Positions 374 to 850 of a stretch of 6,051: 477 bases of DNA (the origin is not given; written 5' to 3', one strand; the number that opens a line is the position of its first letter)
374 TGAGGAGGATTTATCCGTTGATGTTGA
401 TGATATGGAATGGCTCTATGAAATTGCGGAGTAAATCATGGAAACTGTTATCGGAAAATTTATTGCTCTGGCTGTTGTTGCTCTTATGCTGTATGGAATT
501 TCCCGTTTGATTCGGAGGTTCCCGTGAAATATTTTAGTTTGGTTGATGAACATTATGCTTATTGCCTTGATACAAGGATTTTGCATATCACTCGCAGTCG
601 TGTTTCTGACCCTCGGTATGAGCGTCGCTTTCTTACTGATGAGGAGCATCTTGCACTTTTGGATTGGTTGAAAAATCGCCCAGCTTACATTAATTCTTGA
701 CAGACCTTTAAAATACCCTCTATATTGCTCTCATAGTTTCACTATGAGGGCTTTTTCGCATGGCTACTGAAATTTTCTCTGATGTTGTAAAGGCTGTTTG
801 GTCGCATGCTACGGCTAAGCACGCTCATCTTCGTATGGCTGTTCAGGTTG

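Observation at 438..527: ORF 2: unannotated 29-aa single-pass membrane peptide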

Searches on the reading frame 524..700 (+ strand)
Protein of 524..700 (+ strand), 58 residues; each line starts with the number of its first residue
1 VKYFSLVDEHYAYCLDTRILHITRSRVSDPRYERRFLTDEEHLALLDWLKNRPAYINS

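Call 9: search_protein_families(library=phrogs, proteins=[window:524-700:+], max_evalue=1)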
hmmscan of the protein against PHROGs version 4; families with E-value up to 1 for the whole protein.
window:524-700:+ (58 aa): 1 family
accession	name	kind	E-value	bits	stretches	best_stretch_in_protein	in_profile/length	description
phrog_638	-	transcription regulation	0.17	12.7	1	20-46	27-53/145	transcriptional regulator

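Call 10: search_protein_families(library=pfam, proteins=[window:524-700:+], max_evalue=1)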
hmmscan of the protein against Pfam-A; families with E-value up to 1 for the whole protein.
window:524-700:+ (58 aa): 0 families

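Call 38: find_homologous_proteins(query=window:524-697:+, max_evalue=0.01)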
Query seq(58 aa) (58 aa): 9 proteins with E <= 0.01 among 9 candidates.
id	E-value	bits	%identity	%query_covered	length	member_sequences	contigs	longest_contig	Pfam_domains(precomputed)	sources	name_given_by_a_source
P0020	1.0e-29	118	95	100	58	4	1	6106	-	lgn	-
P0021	8.7e-29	115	91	100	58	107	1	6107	-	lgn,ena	-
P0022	6.8e-28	112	88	100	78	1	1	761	-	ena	-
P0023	7.5e-28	112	90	100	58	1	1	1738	-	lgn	-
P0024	1.2e-27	112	88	100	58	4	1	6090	-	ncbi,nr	ncbi:hypothetical protein [Escherichia phage Lilleven]|nr:hypothetical protein [Escherichia phage Li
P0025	5.9e-26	106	81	100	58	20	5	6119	-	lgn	-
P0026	6.4e-25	103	86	100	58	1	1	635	-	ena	-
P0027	5.1e-23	97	87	90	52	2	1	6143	-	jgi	jgi:hypothetical protein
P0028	6.2e-22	94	84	88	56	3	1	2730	-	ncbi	-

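Call 45: find_encoding_contigs(protein=P0025, flank=1500, max_places=6)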
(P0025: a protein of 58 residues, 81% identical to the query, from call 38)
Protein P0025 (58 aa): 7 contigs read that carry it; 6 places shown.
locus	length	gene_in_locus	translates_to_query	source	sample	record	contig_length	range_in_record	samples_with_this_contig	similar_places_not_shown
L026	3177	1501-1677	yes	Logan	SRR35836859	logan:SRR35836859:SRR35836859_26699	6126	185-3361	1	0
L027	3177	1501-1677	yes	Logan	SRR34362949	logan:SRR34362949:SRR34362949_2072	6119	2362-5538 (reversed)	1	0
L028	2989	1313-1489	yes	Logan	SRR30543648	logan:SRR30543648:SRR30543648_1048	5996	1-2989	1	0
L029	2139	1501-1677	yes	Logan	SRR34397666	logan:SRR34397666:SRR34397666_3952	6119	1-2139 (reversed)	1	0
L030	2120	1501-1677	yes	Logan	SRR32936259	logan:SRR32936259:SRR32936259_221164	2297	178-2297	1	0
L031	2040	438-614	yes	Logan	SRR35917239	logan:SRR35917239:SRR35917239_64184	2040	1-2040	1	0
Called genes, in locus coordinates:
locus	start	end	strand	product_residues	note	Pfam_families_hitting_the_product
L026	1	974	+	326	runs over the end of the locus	PF04687:Microvir_H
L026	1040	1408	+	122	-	-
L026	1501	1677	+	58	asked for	-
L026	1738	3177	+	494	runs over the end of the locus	PF05840:Phage_GPA, PF23343:REP_ORF2-G2P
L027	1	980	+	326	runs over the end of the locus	PF04687:Microvir_H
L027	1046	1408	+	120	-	-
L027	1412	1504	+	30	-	-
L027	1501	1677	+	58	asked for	-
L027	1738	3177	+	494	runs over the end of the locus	PF05840:Phage_GPA, PF23343:REP_ORF2-G2P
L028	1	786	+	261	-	?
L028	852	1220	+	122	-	-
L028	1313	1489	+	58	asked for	-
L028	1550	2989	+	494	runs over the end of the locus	PF05840:Phage_GPA, PF23343:REP_ORF2-G2P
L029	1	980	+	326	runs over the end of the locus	PF04687:Microvir_H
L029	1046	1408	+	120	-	-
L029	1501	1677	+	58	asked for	-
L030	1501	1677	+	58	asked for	-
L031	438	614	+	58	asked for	-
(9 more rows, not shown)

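Call 46: find_encoding_contigs(protein=P0027, flank=1500, max_places=3)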
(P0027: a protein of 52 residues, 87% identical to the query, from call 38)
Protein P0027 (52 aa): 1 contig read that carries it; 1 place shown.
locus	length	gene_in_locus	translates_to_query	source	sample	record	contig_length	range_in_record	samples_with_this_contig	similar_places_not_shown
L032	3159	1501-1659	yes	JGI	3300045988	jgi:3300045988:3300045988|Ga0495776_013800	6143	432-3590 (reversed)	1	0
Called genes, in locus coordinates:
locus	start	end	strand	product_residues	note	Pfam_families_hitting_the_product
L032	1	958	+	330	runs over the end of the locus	PF04687:Microvir_H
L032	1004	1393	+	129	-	-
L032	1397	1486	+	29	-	-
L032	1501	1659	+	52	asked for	-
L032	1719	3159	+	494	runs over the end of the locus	PF05840:Phage_GPA, PF23343:REP_ORF2-G2P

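Call 70: predict_structure(alignment_id=A2)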
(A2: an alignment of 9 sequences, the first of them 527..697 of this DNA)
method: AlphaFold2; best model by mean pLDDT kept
length: 57 residues; sequences in the alignment: 9
mean_pLDDT: 79.1   pTM: 0.58
mean pLDDT of the five models: 79.1, 74.5, 74.1, 71.4, 69.8
residues with pLDDT >= 90: 10; 70-90: 37; 50-70: 6; < 50: 4
segments of 3 or more residues with pLDDT < 50: 54-57
pLDDT, mean of each block of 10 residues (from residue 1): 76 87 73 90 88 53
secondary structure, 60 per line:
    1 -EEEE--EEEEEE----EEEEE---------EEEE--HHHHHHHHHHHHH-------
elements in order: E2-5 E8-13 E18-22 E32-35 H38-50

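Call 76: fold_search(model_id=the predicted structure, library=pdb)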
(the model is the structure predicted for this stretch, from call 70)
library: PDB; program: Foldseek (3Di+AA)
matches with E <= 10: 406; with E <= 0.001: 0
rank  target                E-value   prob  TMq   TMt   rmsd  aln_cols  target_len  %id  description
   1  7ahm_B                2.6e-01  0.13  0.29  0.16   6.2        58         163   22  Low-resolution structure of the K+/H+ antiporter subunit KhtT in complex with c-di-AMP (released 2021-03-31)
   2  2ffg_A                4.9e-01  0.33  0.42  0.32   6.6        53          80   13  Novel x-ray structure of the YkuJ protein from Bacillus subtilis. Northeast Structural Genomics target SR360. (released 2005-12-27)
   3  6swa_p                5.3e-01  0.12  0.27  0.17   7.0        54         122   15  Mus musculus brain neocortex ribosome 60S bound to Ebp1 (released 2020-09-30)
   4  7pwb_AAA              5.3e-01  0.08  0.27  0.09   8.6        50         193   14  dTDP-sugar epimerase from Coxiella burnetii in complex with dTDP (released 2022-04-20)
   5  9a74_A                5.7e-01  0.30  0.42  0.32   6.5        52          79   12  Integrative model of YKUJ-NUSA by crosslinking MS and deep learning (released 2024-09-18)
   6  6y86                  7.0e-01  0.16  0.38  0.07   9.0        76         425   13  Active YidC insertase crystal structure with the first transmembrane domain resolved (released 2021-09-22)
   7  2ffg_B                8.7e-01  0.23  0.42  0.32   6.7        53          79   13  Novel x-ray structure of the YkuJ protein from Bacillus subtilis. Northeast Structural Genomics target SR360. (released 2005-12-27)
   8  7mni_A                9.4e-01  0.47  0.44  0.07   3.3        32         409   22  Crystal structure of the N-terminal domain of NUP88 in complex with NUP98 C-terminal Autoproteolytic Domain (released 2022-06-15)
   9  2x1d_C                1.0e+00  0.28  0.42  0.09   4.7        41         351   15  The crystal structure of mature acyl coenzyme A:isopenicillin N acyltransferase from Penicillium chrysogenum (released 2010-03-09)
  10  4agh                  1.1e+00  0.07  0.31  0.25   8.1        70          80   13  Structural features of ssDNA binding protein MoSub1 from Magnaporthe oryzae (released 2012-08-29)
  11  2x1c_B                1.2e+00  0.28  0.42  0.09   4.7        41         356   15  The crystal structure of precursor acyl coenzyme A:isopenicillin N acyltransferase from Penicillium chrysogenum (released 2010-03-09)
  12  2zgu_B                1.2e+00  0.21  0.34  0.14   3.7        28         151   18  Crystal structure Agrocybe aegerita lectin AAL mutant I144G (released 2009-01-20)
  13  6sy0_A                1.3e+00  0.10  0.36  0.18   8.7        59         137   14  Structure of the Plasmodium falciparum SIP2 DNA-binding AP2 tandem repeat in complex with two SPE2 half-sites (released 2020-10-07)
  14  7pvi_AAA              1.3e+00  0.06  0.27  0.09   8.5        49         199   14  dTDP-sugar epimerase (released 2022-04-20)
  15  2x1d_B                1.4e+00  0.23  0.42  0.09   4.7        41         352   15  The crystal structure of mature acyl coenzyme A:isopenicillin N acyltransferase from Penicillium chrysogenum (released 2010-03-09)
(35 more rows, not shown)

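Call 87: search_protein_families(library=ncbifam, proteins=[window:524-697:+], max_evalue=1)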
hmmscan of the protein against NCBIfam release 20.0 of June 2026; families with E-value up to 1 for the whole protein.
seq(58 aa): 0 families

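Call 88: search_protein_families(library=padloc, proteins=[window:524-697:+], max_evalue=1)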
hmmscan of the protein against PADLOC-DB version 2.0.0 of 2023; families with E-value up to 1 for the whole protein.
seq(58 aa): 0 families
